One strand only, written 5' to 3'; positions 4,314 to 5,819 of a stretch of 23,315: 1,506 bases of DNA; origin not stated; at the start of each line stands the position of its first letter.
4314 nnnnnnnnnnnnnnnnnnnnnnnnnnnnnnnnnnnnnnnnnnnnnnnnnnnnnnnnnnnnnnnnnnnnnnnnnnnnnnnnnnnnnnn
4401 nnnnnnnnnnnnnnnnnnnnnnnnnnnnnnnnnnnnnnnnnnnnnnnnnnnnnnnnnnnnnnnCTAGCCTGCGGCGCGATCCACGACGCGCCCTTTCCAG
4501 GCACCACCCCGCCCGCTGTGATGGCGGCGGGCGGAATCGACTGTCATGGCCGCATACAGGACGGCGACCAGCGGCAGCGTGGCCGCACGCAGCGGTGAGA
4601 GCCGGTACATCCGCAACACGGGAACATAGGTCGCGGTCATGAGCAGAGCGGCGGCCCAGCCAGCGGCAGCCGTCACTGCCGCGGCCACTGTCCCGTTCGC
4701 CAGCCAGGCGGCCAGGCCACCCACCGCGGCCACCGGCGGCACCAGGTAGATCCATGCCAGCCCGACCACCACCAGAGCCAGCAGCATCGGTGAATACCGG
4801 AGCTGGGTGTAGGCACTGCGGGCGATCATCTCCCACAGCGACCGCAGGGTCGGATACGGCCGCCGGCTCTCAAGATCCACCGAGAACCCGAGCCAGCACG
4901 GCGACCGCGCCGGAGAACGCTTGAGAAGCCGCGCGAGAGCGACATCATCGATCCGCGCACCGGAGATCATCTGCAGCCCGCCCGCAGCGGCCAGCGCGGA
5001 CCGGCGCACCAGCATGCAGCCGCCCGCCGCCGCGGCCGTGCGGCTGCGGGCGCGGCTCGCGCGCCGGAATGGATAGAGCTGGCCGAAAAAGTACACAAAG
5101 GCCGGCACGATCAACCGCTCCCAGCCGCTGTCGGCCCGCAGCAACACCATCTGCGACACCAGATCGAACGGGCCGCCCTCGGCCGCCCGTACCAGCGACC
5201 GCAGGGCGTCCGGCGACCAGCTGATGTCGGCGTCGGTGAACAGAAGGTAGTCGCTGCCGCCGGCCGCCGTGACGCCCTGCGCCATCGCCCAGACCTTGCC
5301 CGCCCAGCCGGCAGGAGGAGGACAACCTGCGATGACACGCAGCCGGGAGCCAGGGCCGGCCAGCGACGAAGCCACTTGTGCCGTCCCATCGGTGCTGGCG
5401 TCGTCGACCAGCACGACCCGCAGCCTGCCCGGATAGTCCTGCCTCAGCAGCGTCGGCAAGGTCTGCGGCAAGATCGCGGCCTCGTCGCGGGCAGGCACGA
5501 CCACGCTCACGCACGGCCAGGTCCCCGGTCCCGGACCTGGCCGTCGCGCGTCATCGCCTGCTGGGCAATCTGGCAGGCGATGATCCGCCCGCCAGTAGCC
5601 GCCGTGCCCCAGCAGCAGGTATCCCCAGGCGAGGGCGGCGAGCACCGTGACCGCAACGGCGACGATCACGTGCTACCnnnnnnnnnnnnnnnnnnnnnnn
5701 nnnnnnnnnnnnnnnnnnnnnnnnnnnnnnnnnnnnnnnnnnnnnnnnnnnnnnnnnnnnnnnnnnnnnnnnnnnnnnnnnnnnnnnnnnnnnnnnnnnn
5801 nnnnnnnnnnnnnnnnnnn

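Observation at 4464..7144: NfeD-like / flotillin / HpnB-like glycosyltransferase operon sitting next to the hopanoid locus; both scaffold proteins lack membrane anchors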

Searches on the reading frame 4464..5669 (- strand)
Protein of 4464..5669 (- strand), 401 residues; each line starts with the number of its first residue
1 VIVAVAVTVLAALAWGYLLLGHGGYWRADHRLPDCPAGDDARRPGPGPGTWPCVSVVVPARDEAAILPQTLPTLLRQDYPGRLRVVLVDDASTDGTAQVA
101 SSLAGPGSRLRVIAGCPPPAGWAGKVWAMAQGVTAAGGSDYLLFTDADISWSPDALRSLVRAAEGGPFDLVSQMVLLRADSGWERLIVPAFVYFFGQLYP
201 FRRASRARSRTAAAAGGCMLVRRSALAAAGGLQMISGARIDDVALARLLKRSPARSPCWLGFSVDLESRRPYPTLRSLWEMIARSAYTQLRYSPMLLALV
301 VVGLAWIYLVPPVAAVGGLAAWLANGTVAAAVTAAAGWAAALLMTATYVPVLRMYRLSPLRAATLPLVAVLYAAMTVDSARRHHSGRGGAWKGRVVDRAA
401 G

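Call 3: search_protein_families(library=pfam, proteins=[window:4464-5669:-], max_evalue=0.01)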
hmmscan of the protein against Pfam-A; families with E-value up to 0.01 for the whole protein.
window:4464-5669:- (401 aa): 4 families
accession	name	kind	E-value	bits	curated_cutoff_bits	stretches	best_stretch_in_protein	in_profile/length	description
PF00535.33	Glycos_transf_2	-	6e-25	88.6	23.3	1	55-226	1-164/168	Glycosyl transferase family 2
PF13641.12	Glyco_tranf_2_3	-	4e-18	66.7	27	1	53-251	2-196/230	Glycosyltransferase like family 2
PF13506.12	Glyco_transf_21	-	2.3e-17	63.4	21.7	1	116-256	9-144/174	Glycosyl transferase family 21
PF10111.15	Glyco_tranf_2_2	-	4.1e-05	23.6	27.3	1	68-161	16-104/276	Glycosyltransferase like family 2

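Call 4: search_protein_families(library=ncbifam, proteins=[window:4464-5669:-], max_evalue=0.01)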
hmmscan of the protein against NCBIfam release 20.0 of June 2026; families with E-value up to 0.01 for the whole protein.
window:4464-5669:- (401 aa): 19 families
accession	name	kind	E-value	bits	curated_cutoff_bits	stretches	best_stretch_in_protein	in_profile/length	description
TIGR03469.1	HpnB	hypoth_equivalog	9.2e-137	456.1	379.25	1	5-396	2-384/386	hopene-associated glycosyltransferase HpnB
NF045692.1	OglycostaseCruG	equivalog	1.6e-29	103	600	1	52-308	41-301/386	2'-O-glycosyltransferase CruG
TIGR03472.1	HpnI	equivalog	1.8e-16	60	310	1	35-395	32-361/373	bacteriohopanetetrol glucosamine biosynthesis glycosyltransferase HpnI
NF041875.1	EPS_EpsD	equivalog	2.4e-13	50.2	370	1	54-250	1-190/325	exopolysaccharide biosynthesis glycosyltransferase EpsD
TIGR03937.1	PgaC_IcaA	equivalog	2.7e-11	43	422.3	1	50-164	43-151/407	poly-beta-1,6-N-acetyl-D-glucosamine synthase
TIGR04283.1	glyco_like_mftF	equivalog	2.8e-08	33.6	182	1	54-270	1-188/221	TIGR04283 family arsenosugar biosynthesis glycosyltransferase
NF007482.0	PRK10073.1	equivalog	2e-07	30.3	423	1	52-170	6-117/334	glycosyltransferase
TIGR04242.1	nodulat_NodC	equivalog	2.2e-07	30.2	550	1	49-227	45-219/395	chitooligosaccharide synthase NodC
NF053846.1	glyco_with_XrtP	equivalog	1.1e-06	27.6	520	1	56-120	45-107/440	XrtP-associated glycosyltransferase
NF047683.1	TeichurnBiosyTuaG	equivalog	1.9e-06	27.7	400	1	52-157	6-105/252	teichuronic acid biosynthesis protein TuaG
NF010496.0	PRK13915.1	equivalog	2.5e-06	26.8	262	1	54-158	33-137/307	glucosyl-3-phosphoglycerate synthase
NF041865.1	EpsU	equivalog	9.4e-06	24.9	700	1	54-187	41-172/394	exopolysaccharide biosynthesis GT2 family glycosyltransferase EpsU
NF050050.1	ProtGlycPglI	equivalog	1.5e-05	24.5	500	1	52-172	2-117/306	GalNAc(5)-diNAcBac-PP-undecaprenol beta-1,3-glucosyltransferase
TIGR03111.1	glyc2_xrt_Gpos1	hypoth_equivalog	0.00046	19.1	363.95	1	49-167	46-160/439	TIGR03111 family XrtG-associated glycosyltransferase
NF038299.1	EPS_HpsN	equivalog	0.00056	19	425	1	52-159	1-102/317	hormogonium polysaccharide biosynthesis glycosyltransferase HpsN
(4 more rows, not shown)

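Call 32: find_homologous_proteins(query=window:4464-5669:-, max_evalue=1e-20)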
Query window:4464-5669:- (401 aa): 7984 proteins with E <= 1e-20 among 8000 candidates; the best 120 are listed.
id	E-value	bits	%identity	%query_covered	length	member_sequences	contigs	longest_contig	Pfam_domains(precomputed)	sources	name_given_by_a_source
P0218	6.2e-243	824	94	100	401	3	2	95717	PF13506.14,PF13641.13,PF00535.33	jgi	jgi:hopene-associated glycosyltransferase HpnB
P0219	1.2e-160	553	69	95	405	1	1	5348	PF13506.14,PF13641.13,PF00535.33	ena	-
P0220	1.2e-160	553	69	95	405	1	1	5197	PF13506.14,PF13641.13,PF00535.33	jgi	-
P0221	3.2e-159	548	68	97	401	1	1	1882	PF13506.14,PF13641.13,PF00535.33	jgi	-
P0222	5.4e-159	548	68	95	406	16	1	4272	PF13506.14,PF13641.13,PF00535.33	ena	-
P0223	1.4e-158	546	68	96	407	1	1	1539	PF13506.14,PF13641.13,PF00535.33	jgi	-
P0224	1.7e-158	546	67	95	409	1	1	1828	PF13506.14,PF13641.13,PF00535.33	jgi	-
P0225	2.7e-158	545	67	95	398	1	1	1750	PF13506.14,PF13641.13,PF00535.33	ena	-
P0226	3.2e-158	545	67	95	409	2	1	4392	PF13506.14,PF13641.13,PF00535.33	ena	-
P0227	7.5e-158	544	68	95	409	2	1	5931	PF13506.14,PF13641.13,PF00535.33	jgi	jgi:hopene-associated glycosyltransferase HpnB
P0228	1.7e-157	543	66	100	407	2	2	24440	PF13506.14,PF13641.13,PF00535.33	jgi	jgi:hopene-associated glycosyltransferase HpnB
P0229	2.2e-157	542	68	95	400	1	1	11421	PF13506.14,PF13641.13,PF00535.33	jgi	jgi:hopene-associated glycosyltransferase HpnB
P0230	3.3e-157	542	67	99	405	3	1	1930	PF13506.14,PF13641.13,PF00535.33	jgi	jgi:hopene-associated glycosyltransferase HpnB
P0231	3.7e-157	542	68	95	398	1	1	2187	PF13506.14,PF13641.13,PF00535.33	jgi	jgi:hopene-associated glycosyltransferase HpnB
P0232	8.1e-157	540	69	99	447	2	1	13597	PF13506.14,PF13641.13,PF00535.33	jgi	jgi:hopene-associated glycosyltransferase HpnB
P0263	5.6e-154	531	66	95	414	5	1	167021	PF13506.14,PF13641.13,PF00535.33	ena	-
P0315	6.2e-151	521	66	94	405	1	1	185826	PF13506.14,PF13641.13,PF00535.33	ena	-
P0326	1.9e-150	519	67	94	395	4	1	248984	PF13506.14,PF13641.13,PF00535.33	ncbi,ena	-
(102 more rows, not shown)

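Call 33: find_related_loci(query=window:4464-5669:-, collection=metagenome_contigs, flank=6000)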
Query window:4464-5669:- (401 aa) in metagenome_contigs; peptide patterns used: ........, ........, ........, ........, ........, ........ (x = any residue, [..] = any of these).
600 stretches matched a pattern (row limit reached: there are more); 536 encode a relative of the query (tblastn E <= 1e-3); the best 80 are kept; 80 distinct loci.
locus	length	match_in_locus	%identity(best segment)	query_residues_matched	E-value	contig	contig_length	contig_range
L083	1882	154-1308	68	15-401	9e-157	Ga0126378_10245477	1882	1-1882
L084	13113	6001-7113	67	17-396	2e-141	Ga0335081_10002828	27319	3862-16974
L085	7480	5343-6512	66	3-396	7e-140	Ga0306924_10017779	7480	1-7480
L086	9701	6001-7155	63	17-395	2e-137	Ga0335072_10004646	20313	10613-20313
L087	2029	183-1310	66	17-396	3e-147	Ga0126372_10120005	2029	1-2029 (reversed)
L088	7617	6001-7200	62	1-395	7e-136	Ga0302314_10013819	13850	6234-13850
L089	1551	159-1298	60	11-398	7e-148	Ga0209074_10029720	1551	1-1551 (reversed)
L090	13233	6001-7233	60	3-396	3e-135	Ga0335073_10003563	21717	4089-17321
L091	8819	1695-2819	67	17-396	1e-134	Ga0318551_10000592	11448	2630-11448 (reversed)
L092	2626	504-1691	66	17-400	1e-141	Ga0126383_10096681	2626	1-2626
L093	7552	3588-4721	61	11-395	4e-134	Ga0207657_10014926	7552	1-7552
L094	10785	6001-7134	66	13-396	4e-134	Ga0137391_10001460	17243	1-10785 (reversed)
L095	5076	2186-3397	60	1-396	1e-134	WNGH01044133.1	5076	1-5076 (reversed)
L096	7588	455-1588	61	11-395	2e-133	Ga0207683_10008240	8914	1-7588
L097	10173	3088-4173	64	23-396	1e-132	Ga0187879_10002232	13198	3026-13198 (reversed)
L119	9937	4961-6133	59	17-401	7e-128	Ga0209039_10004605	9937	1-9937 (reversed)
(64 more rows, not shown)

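Call 36: search_protein_families(library=pfam, proteins=[L119:2431-4311:+, L085:3458-5026:-], max_evalue=0.01)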
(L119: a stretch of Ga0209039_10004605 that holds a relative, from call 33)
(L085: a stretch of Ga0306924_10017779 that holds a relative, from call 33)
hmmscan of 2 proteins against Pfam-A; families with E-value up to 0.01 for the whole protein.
L119:2431-4311:+ (626 aa): 0 families

L085:3458-5026:- (522 aa): 0 families

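Call 68: search_protein_families(library=padloc, proteins=[window:4464-5669:-], max_evalue=0.01)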
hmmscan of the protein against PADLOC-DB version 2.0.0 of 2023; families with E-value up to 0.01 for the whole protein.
window:4464-5669:- (401 aa): 0 families

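Call 74: find_encoding_contigs(protein=P0326, flank=10000, max_places=1)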
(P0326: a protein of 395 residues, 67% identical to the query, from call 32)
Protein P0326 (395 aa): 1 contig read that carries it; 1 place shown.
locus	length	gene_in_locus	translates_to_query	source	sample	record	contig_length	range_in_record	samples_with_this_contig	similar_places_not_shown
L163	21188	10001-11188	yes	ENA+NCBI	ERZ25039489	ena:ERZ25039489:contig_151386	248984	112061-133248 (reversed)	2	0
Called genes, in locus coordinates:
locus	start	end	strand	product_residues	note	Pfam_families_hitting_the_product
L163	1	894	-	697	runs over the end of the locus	PF00989:PAS (faint), PF01590:GAF (weak), PF07228:SpoIIE, PF13581:HATPase_c_2 (weak)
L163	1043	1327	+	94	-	PF07992:Pyr_redox_2 (weak), PF01266:DAO (weak), PF01494:FAD_binding_3, PF13450:NAD_binding_8 (weak)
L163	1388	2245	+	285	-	PF01609:DDE_Tnp_1 (weak)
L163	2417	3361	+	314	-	PF13340:DUF4096, PF01609:DDE_Tnp_1, PF13586:DDE_Tnp_1_2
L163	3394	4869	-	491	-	PF13546:DDE_5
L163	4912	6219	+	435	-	PF01494:FAD_binding_3, PF21274:Rng_hyd_C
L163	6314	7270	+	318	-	PF00294:PfkB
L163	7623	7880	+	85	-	-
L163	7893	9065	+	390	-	PF01145:Band_7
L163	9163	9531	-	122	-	PF01850:PIN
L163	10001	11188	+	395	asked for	PF13506:Glyco_transf_21, PF00535:Glycos_transf_2, PF13641:Glyco_tranf_2_3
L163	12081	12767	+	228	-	-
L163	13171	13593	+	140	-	PF04255:DUF433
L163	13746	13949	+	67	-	-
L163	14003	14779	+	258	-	PF00753:Lactamase_B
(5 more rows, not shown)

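Call 75: find_encoding_contigs(protein=P0315, flank=10000, max_places=1)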
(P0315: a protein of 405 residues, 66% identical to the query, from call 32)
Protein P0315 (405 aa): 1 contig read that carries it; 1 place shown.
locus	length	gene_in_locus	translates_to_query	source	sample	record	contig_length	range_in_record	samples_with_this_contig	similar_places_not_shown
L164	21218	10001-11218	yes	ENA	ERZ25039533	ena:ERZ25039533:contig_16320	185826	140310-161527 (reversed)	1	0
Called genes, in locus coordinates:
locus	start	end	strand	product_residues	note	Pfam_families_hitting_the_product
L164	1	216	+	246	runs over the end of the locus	PF13231:PMT_2 (weak)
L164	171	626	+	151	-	PF00005:ABC_tran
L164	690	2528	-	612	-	PF01590:GAF (weak), PF07228:SpoIIE, PF13581:HATPase_c_2 (weak)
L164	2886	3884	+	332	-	PF00294:PfkB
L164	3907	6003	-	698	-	-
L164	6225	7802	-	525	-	PF20254:DMFA2_C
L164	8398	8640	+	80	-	-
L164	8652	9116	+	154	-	PF01145:Band_7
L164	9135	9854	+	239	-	-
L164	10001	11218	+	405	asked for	PF13506:Glyco_transf_21, PF00535:Glycos_transf_2, PF13641:Glyco_tranf_2_3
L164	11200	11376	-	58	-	-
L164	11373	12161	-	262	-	PF13469:Sulfotransfer_3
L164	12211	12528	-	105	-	PF11139:SfLAP (weak)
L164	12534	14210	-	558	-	-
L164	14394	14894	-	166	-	PF06897:DUF1269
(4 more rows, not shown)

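Call 76: find_encoding_contigs(protein=P0263, flank=10000, max_places=1)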
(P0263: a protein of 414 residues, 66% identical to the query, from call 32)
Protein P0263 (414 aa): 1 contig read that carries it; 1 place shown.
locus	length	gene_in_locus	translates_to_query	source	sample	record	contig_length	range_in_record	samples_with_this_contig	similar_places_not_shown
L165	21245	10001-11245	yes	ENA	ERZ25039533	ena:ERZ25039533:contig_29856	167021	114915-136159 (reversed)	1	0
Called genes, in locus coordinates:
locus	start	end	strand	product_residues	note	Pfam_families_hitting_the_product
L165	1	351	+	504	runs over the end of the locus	PF12704:MacB_PCD, PF02687:FtsX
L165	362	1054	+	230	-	PF00005:ABC_tran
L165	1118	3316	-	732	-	PF01590:GAF (weak), PF07228:SpoIIE, PF13581:HATPase_c_2 (weak)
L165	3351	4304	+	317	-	PF00294:PfkB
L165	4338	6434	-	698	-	-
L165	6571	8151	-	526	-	PF20254:DMFA2_C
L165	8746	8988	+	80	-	-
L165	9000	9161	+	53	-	-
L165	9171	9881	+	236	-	PF01145:Band_7, PF15975:Flot (weak)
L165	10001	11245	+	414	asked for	PF13506:Glyco_transf_21, PF00535:Glycos_transf_2, PF13641:Glyco_tranf_2_3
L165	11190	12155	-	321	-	PF13469:Sulfotransfer_3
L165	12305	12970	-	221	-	PF11139:SfLAP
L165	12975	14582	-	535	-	-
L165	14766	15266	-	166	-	PF06897:DUF1269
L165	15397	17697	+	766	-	PF13401:AAA_22 (faint), PF25873:WHD_MalT, PF13424:TPR_12 (faint), PF17874:TPR_MalT, PF00196:GerE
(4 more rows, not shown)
